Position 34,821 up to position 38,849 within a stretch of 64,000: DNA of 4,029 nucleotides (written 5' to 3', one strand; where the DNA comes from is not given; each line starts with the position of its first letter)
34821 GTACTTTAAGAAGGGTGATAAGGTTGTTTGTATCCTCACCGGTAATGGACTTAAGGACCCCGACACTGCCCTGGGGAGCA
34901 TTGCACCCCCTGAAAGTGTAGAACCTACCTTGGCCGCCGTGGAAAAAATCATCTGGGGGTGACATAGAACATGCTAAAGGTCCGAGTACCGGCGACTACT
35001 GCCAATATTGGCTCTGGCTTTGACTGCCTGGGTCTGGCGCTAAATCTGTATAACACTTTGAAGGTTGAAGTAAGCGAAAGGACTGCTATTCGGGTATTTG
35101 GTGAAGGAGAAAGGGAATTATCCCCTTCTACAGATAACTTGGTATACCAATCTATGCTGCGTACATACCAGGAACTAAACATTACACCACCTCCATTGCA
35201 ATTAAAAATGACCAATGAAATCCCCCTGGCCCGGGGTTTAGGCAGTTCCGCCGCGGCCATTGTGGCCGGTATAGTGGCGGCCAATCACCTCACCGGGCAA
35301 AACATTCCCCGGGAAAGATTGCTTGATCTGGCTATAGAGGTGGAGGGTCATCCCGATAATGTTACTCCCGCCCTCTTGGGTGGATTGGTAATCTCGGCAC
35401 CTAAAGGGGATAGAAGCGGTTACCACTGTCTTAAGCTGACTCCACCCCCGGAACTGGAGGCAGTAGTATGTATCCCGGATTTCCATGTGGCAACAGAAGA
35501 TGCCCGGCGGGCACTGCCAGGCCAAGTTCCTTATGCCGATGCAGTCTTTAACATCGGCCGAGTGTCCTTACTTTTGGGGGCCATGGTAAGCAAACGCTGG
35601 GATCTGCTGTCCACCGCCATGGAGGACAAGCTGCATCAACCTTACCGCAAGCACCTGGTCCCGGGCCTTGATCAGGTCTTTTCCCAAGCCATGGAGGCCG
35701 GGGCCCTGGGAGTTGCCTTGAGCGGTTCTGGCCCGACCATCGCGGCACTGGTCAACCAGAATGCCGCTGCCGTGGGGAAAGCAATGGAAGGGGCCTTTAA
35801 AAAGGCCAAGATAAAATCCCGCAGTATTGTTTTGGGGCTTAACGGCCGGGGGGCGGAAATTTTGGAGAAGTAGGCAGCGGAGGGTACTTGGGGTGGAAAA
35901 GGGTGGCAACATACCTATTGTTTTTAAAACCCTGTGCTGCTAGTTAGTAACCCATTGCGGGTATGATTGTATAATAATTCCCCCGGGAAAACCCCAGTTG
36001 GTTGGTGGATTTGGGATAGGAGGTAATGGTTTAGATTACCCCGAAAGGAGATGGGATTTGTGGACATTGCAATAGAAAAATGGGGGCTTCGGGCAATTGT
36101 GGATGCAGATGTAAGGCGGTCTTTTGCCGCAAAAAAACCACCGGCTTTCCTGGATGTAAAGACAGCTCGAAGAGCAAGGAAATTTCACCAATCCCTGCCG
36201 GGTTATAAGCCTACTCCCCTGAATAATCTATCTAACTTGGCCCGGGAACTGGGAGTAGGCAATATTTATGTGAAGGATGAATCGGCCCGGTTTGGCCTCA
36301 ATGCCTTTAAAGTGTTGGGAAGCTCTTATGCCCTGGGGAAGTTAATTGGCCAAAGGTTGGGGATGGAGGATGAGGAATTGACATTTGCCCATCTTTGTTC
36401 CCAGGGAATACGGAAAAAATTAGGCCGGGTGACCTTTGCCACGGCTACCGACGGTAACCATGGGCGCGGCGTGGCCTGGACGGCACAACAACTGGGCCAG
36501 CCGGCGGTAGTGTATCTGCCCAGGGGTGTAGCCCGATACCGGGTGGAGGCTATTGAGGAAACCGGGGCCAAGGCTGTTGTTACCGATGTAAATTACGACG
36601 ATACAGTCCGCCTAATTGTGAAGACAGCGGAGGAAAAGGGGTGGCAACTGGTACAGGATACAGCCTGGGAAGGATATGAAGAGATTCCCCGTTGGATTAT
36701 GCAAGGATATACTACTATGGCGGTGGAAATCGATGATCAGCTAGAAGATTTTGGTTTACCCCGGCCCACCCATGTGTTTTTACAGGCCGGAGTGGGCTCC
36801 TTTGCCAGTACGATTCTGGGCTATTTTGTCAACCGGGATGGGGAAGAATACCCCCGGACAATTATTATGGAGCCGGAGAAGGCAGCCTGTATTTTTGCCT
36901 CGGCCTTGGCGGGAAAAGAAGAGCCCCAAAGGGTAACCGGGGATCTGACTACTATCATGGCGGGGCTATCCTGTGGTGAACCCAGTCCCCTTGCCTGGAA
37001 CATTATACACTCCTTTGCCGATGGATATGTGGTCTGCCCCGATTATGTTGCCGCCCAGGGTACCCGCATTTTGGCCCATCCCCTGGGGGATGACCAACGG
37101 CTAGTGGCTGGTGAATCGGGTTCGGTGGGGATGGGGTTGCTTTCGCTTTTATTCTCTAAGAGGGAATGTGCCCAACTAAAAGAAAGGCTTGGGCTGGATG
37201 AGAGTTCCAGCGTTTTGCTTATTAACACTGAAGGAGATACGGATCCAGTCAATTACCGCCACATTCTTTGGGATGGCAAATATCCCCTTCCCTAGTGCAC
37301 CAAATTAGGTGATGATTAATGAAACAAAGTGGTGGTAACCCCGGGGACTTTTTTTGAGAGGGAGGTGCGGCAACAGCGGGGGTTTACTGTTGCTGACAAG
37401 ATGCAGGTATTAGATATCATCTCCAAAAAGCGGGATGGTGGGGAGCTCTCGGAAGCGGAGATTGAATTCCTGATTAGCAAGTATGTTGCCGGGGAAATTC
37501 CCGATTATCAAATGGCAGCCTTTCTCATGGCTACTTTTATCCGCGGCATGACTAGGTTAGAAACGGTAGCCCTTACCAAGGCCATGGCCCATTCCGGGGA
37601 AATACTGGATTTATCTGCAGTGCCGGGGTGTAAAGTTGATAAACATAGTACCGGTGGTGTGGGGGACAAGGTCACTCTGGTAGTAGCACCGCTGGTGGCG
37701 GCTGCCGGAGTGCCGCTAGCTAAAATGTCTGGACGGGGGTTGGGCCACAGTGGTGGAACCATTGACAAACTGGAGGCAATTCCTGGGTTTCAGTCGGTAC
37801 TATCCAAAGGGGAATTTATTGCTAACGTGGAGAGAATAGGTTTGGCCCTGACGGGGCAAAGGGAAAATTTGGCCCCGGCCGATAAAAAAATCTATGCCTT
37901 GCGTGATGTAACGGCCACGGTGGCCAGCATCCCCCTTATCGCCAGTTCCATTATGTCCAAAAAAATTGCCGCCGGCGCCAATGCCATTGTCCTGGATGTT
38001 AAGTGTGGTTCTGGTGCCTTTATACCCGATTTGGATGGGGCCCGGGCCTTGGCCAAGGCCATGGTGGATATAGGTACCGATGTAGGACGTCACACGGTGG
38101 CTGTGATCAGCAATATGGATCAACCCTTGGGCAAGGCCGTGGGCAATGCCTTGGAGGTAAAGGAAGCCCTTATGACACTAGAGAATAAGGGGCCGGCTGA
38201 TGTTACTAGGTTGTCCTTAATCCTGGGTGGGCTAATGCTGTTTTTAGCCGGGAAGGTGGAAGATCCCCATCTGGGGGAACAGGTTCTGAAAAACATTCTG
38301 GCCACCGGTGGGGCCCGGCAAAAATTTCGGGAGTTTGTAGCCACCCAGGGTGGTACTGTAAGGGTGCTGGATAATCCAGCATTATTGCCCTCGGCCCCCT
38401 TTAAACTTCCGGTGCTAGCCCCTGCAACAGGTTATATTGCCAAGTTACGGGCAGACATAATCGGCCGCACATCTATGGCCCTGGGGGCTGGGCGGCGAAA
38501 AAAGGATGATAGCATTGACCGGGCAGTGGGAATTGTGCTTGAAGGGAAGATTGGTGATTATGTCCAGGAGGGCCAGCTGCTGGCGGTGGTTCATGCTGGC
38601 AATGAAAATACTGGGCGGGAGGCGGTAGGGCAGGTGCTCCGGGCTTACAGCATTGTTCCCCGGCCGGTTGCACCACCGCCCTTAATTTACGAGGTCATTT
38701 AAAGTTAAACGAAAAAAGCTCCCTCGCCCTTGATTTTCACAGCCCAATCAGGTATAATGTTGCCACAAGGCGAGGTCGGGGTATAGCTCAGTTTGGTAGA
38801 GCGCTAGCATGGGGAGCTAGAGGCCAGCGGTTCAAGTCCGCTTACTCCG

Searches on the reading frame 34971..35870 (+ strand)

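Call 40: search_protein_families(library=pfam, proteins=[window:34971-35870:+], max_evalue=0.00001)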
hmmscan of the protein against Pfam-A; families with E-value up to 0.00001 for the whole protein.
window:34971-35870:+ (300 aa): 3 families
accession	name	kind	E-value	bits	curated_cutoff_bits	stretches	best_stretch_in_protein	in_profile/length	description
PF00288.32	GHMP_kinases_N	-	5.7e-20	71.8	22.3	1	56-138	1-87/87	GHMP kinases N terminal domain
PF08544.19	GHMP_kinases_C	-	3.7e-12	46.9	21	1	203-273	3-80/85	GHMP kinases C terminal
PF22700.2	MVD-like_N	-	3.4e-06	27.2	27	0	26-121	33-128/157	Diphosphomevalonate decarboxylase-like N-terminal domain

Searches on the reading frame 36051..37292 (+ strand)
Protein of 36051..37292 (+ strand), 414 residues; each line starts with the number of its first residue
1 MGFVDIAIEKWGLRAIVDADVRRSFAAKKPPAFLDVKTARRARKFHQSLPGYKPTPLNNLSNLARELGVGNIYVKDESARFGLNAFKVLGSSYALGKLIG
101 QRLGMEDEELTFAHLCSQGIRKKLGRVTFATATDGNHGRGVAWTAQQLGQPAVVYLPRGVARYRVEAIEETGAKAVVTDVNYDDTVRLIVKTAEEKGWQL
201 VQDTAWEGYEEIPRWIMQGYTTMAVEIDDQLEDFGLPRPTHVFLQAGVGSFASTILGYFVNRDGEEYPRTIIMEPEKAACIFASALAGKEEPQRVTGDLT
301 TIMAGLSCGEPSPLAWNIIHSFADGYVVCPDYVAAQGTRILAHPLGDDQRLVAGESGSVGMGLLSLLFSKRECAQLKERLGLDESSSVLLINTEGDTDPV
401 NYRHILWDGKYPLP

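Call 40: search_protein_families(library=pfam, proteins=[window:36051-37292:+], max_evalue=0.00001)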
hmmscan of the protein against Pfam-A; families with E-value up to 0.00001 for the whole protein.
window:36051-37292:+ (414 aa): 1 family
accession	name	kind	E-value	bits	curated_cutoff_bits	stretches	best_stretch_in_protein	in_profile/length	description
PF00291.31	PALP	-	7.9e-48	163.7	35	1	50-378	3-285/295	Pyridoxal-phosphate dependent enzyme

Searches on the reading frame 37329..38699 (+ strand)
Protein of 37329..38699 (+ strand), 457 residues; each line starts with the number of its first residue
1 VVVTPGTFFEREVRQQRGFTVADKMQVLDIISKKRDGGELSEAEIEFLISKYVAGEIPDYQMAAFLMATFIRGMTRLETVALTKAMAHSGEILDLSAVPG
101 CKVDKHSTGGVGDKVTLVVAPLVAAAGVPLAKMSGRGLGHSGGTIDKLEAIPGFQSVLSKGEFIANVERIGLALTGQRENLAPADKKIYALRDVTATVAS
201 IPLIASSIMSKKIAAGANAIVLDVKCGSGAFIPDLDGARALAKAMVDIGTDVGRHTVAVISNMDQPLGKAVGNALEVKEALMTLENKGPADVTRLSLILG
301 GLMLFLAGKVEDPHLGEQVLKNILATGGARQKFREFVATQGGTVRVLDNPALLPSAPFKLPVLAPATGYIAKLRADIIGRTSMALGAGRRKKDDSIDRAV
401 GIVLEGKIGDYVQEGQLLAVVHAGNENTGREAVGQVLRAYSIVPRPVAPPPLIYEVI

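Call 41: search_protein_families(library=pfam, proteins=[window:37329-38699:+], max_evalue=0.00001)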
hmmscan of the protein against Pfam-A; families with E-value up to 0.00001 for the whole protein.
window:37329-38699:+ (457 aa): 3 families
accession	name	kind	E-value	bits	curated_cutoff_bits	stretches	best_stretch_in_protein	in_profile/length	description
PF00591.27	Glycos_transf_3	-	1e-42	147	27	1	102-329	4-252/253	Glycosyl transferase family, a/b domain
PF02885.22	Glycos_trans_3N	-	2.7e-23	81.9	26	1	29-90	2-63/63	Glycosyl transferase family, helical bundle domain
PF07831.19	PYNP_C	-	1.9e-19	69.6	27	1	369-442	1-74/75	Pyrimidine nucleoside phosphorylase C-terminal domain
